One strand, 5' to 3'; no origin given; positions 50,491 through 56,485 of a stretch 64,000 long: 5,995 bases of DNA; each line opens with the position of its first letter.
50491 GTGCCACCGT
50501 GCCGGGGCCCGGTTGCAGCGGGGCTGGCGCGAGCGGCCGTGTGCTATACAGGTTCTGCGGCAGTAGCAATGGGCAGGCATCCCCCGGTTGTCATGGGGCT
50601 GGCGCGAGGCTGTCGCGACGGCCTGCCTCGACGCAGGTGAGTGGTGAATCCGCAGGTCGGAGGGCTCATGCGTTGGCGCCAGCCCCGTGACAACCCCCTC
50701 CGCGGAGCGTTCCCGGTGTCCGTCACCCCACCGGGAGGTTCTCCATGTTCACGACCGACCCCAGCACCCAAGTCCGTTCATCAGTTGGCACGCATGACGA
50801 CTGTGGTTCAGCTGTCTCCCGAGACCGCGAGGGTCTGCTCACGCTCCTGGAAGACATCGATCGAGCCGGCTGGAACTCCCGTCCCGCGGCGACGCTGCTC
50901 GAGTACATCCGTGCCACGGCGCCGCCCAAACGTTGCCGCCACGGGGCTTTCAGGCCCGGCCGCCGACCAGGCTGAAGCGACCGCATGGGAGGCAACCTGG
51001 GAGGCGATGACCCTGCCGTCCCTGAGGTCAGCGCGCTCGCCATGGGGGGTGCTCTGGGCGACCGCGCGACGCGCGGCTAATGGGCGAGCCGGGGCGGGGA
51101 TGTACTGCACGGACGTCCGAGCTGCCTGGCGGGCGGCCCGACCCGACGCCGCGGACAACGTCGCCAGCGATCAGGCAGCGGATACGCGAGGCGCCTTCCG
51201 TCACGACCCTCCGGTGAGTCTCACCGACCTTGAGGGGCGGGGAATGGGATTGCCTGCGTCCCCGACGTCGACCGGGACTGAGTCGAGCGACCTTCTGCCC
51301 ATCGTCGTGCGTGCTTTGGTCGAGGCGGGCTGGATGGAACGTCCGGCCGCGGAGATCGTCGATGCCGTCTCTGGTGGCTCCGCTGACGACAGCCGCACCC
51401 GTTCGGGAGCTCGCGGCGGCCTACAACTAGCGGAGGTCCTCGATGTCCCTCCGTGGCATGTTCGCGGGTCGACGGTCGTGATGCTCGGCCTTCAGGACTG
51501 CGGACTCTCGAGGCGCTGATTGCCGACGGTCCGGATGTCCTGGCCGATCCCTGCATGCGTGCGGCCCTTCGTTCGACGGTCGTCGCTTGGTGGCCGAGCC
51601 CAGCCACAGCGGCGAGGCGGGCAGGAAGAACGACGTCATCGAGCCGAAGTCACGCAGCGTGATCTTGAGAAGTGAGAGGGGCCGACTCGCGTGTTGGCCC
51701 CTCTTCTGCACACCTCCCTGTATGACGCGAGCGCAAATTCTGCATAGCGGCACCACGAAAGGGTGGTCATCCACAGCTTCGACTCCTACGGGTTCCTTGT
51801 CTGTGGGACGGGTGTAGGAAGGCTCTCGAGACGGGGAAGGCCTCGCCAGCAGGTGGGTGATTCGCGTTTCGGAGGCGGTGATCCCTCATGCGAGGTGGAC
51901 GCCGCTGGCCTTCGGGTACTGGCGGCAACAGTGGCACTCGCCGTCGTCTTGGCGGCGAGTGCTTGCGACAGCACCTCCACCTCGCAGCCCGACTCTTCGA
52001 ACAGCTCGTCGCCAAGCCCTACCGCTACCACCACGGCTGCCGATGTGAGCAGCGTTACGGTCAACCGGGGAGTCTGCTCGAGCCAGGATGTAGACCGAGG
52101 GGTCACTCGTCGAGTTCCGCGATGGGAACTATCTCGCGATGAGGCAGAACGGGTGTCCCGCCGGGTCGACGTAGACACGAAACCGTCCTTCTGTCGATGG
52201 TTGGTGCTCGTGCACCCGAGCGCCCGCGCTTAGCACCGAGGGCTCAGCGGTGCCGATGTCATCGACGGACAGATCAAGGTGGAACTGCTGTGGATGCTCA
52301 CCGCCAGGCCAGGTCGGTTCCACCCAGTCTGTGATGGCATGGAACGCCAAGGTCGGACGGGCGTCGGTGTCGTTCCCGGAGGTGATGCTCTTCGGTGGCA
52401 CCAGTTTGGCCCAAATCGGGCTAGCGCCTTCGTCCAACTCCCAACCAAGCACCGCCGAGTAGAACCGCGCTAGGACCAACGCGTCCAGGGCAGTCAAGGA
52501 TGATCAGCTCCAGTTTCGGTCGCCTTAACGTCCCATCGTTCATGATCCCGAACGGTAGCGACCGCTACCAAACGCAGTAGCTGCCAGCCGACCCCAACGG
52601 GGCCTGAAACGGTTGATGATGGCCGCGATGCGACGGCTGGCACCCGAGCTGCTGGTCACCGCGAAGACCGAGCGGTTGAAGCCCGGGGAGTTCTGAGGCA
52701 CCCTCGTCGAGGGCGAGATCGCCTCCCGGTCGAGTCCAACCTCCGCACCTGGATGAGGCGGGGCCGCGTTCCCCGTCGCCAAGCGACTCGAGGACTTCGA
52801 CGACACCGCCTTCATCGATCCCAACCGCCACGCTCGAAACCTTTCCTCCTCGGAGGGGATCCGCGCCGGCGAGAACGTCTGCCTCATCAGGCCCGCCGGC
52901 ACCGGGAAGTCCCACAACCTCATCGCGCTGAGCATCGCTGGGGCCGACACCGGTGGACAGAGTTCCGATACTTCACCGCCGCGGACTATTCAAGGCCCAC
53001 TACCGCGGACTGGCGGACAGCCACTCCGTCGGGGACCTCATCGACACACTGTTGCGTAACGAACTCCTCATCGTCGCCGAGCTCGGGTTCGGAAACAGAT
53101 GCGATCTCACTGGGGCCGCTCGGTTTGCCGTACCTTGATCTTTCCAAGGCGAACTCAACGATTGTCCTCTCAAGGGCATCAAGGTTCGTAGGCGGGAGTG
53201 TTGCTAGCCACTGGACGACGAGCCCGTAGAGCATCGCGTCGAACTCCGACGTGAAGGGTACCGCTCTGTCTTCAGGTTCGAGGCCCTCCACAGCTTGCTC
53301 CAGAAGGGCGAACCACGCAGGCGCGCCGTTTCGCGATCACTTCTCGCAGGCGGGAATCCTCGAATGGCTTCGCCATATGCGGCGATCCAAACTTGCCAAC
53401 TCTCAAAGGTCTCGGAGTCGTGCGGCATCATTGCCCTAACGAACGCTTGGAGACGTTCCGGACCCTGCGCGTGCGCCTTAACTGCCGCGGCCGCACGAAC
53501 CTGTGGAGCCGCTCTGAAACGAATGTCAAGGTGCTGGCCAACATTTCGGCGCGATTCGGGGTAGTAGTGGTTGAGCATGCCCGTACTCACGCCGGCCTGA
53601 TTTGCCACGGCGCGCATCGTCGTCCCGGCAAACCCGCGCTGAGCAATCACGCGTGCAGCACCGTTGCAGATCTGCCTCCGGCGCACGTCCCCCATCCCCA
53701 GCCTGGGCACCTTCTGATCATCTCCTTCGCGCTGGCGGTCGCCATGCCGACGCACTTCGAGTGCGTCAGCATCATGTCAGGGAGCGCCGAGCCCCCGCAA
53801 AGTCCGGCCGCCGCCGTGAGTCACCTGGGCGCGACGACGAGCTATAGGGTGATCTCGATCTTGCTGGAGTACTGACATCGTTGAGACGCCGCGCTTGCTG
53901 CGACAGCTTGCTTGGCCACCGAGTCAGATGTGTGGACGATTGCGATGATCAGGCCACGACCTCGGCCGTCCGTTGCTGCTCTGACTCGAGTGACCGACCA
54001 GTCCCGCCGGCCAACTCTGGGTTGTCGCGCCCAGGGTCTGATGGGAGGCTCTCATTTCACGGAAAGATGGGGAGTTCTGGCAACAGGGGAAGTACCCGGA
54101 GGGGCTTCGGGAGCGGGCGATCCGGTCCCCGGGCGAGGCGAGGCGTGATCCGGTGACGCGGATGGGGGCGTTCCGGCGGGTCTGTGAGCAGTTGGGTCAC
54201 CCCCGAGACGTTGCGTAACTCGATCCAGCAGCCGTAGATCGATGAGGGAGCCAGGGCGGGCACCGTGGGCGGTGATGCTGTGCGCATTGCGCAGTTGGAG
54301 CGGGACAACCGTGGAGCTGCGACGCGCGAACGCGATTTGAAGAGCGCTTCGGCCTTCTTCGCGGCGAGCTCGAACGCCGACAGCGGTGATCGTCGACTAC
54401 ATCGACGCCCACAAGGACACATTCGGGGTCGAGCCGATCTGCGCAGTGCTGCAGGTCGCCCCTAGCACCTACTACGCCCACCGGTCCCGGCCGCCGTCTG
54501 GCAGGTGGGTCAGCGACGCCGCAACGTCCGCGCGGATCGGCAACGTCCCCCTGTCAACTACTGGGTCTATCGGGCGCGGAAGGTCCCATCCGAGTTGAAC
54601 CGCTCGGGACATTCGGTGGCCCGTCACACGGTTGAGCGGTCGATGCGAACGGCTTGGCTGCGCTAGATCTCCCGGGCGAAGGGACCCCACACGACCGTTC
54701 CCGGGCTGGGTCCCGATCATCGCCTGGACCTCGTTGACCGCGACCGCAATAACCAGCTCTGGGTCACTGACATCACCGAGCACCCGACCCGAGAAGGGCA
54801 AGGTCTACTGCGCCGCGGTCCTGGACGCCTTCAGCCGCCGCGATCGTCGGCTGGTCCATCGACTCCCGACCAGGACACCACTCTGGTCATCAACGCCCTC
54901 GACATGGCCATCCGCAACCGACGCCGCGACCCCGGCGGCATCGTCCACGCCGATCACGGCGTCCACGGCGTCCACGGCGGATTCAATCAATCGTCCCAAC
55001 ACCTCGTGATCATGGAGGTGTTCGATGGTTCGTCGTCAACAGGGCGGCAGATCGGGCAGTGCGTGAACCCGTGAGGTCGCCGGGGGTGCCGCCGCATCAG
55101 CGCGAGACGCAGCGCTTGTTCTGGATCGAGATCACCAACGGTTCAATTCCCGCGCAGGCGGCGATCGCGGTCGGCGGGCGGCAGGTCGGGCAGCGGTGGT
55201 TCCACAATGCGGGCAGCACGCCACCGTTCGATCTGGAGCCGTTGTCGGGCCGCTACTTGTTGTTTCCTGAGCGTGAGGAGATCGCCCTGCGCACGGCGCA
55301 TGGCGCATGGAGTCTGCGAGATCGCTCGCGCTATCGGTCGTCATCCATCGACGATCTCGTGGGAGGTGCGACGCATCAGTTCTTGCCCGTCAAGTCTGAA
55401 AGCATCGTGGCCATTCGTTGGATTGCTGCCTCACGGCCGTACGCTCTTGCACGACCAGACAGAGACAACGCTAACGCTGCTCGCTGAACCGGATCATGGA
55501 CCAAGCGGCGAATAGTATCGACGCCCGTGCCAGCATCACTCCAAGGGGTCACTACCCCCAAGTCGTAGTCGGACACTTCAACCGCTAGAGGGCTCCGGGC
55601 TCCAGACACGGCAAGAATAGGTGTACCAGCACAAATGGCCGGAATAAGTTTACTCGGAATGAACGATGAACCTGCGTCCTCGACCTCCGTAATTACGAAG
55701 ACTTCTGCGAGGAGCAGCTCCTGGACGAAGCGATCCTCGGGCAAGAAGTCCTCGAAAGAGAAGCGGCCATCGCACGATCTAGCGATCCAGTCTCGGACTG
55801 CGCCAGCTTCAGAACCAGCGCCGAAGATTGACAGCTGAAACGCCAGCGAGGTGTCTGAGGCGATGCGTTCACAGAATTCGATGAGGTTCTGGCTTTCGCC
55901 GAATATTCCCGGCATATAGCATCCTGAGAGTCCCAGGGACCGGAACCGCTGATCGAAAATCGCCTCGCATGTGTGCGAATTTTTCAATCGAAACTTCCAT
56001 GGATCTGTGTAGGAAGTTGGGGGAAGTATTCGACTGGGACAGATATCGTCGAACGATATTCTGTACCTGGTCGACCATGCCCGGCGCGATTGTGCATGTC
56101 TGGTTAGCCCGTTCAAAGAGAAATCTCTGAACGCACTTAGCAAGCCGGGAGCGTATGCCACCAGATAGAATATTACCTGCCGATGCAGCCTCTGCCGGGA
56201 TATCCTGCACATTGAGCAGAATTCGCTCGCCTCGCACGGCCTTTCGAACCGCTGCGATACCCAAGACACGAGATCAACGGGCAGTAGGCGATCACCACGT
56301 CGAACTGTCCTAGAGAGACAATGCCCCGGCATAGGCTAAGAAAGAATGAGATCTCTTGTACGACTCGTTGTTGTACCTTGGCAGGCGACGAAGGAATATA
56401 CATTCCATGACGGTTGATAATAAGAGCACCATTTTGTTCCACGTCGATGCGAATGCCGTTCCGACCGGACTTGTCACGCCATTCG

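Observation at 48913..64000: Abrupt boundary at initiator tRNA-fMet into a degraded, lower-GC accessory region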

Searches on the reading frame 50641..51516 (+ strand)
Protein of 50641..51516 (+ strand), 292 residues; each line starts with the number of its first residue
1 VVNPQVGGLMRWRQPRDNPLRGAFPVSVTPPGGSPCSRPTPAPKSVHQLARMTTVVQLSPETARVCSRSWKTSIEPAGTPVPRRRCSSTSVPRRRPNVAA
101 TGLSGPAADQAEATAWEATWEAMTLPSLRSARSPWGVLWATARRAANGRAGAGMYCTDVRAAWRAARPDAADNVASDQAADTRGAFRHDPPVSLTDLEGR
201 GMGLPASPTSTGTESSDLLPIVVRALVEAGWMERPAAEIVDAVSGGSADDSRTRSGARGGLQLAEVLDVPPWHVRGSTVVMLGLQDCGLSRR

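Call 17: search_protein_families(library=pfam, proteins=[window:50641-51516:+], max_evalue=0.01)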
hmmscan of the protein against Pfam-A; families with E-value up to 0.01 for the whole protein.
window:50641-51516:+ (292 aa): 0 families

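Call 71: search_protein_families(library=padloc, proteins=[window:50641-51516:+], max_evalue=0.01)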
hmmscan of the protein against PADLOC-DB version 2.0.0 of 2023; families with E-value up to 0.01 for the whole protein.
window:50641-51516:+ (292 aa): 0 families

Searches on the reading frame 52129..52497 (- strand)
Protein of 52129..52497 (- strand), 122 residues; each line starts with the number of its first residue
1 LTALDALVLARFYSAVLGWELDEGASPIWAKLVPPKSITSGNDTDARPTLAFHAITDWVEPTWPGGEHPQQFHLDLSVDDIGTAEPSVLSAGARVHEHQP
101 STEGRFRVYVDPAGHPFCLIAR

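Call 19: find_encoding_contigs(protein=window:52129-52497:-, flank=10000, max_places=6)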
Protein window:52129-52497:- (122 aa): no gene with exactly this product is on record in the collection.

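Call 72: search_protein_families(library=ncbifam, proteins=[window:52132-52497:-], max_evalue=0.001)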
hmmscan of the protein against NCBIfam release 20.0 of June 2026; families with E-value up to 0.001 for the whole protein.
window:52132-52497:- (122 aa): 0 families

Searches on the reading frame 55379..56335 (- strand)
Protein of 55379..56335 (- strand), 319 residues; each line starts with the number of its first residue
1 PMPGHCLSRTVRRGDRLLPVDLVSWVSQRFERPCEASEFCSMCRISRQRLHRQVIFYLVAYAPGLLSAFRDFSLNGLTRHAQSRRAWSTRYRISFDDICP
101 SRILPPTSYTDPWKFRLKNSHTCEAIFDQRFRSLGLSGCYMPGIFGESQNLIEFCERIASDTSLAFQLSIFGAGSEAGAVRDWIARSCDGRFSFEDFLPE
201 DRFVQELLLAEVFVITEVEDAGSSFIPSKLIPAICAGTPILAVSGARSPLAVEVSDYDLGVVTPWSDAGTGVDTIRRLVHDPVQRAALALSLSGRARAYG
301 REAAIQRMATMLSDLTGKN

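Call 17: search_protein_families(library=pfam, proteins=[window:55379-56335:-], max_evalue=0.01)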
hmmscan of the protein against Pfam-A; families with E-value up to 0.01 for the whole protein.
window:55379-56335:- (319 aa): 0 families

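Call 32: find_homologous_proteins(query=window:55379-56335:-, max_evalue=0.00001)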
Query window:55379-56335:- (319 aa): 5 proteins with E <= 0.00001 among 8000 candidates.
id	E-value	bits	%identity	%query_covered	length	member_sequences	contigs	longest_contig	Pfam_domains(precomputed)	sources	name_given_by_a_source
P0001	2.7e-212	722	100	100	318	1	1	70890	-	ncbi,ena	-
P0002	1.1e-103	365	97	55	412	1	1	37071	PF13579.13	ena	-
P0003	1.6e-25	108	36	65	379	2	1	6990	PF13579.13,PF13439.13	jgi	-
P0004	1.1e-24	105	40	54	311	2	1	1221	PF13579.13,PF13439.13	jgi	-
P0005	1.8e-23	101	38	54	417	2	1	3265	PF13579.13,PF13439.13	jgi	jgi:colanic acid biosynthesis glycosyl transferase WcaI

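Call 33: find_encoding_contigs(protein=P0001, flank=10000, max_places=4)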
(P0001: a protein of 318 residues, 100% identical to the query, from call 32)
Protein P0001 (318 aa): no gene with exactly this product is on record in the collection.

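Call 34: find_encoding_contigs(protein=P0002, flank=10000, max_places=4)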
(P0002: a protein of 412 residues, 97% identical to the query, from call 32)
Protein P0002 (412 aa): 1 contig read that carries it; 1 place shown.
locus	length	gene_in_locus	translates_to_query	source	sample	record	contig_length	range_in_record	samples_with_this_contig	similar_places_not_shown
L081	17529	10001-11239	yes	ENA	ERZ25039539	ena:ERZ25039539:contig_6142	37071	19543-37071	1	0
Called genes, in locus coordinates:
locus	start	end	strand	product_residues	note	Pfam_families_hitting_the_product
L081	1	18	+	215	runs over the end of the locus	-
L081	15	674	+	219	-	-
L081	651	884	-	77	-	PF02397:Bac_transf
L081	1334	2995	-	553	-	PF02706:Wzz, PF13807:GNVR (weak), PF01656:CbiA, PF10609:ParA, PF13614:AAA_31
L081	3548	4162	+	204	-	PF00132:Hexapep, PF14602:Hexapep_2 (weak)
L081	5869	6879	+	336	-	-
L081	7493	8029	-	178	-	PF00534:Glycos_transf_1, PF13692:Glyco_trans_1_4, PF20706:GT4-conflict (weak)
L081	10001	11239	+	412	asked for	PF13579:Glyco_trans_4_4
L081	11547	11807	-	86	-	PF00665:rve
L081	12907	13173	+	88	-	PF00440:TetR_N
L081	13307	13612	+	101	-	-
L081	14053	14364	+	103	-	PF18029:Glyoxalase_6 (weak)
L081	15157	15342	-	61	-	-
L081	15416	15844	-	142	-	-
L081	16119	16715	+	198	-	PF12728:HTH_17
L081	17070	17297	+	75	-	-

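Call 37: list_cluster_members(proteins=[P0001, P0002])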
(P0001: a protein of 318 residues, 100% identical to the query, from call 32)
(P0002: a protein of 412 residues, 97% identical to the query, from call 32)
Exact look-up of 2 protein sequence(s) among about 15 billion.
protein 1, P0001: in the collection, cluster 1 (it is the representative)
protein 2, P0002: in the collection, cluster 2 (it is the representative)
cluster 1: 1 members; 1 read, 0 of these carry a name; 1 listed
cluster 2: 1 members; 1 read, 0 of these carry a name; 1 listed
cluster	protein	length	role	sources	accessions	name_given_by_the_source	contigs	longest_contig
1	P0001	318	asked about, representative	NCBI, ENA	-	-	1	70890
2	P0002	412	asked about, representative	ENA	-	-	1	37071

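Call 43: find_homologous_proteins(query=L081:15-671:+, max_evalue=0.00001)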
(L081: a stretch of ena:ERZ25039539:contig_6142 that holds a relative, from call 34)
Query L081:15-671:+ (219 aa): 1 proteins with E <= 0.00001 among 8000 candidates.
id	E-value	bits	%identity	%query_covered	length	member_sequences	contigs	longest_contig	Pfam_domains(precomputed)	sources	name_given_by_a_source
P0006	3.3e-130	451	100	100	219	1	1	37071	-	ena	-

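Call 44: find_encoding_contigs(protein=P0006, flank=10000, max_places=2)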
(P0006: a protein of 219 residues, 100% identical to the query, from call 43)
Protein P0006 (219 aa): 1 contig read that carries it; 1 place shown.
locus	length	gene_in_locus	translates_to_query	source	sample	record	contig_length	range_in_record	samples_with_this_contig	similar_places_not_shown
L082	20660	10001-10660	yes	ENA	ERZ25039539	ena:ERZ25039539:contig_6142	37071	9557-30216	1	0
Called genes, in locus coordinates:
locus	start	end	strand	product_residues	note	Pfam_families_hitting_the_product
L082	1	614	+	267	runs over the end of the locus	PF04480:DUF559, PF18741:MTES_1575 (weak)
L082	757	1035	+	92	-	PF13380:CoA_binding_2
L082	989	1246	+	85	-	PF13380:CoA_binding_2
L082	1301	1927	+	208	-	PF14333:DUF4389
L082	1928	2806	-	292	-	-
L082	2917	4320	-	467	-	PF02720:DUF222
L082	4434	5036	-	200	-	-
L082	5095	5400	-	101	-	-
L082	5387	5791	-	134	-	-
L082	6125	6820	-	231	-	-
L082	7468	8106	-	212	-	-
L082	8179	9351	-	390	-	PF13196:DUF4012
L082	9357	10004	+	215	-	-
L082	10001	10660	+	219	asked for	-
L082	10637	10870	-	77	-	PF02397:Bac_transf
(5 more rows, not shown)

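Call 72: search_protein_families(library=ncbifam, proteins=[P0002], max_evalue=0.001)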
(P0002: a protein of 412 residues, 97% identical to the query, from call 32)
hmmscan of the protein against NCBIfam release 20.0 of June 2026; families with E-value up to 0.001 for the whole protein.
P0002 (412 aa): 2 families
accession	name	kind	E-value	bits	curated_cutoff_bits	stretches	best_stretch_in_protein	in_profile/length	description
NF007640.0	PRK10307.1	subfamily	4.2e-42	144.5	276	1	1-406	1-405/411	WcaI family glycosyltransferase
TIGR04007.1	wcaI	equivalog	8.4e-18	64.2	800.45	1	1-334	1-336/407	colanic acid biosynthesis glycosyltransferase WcaI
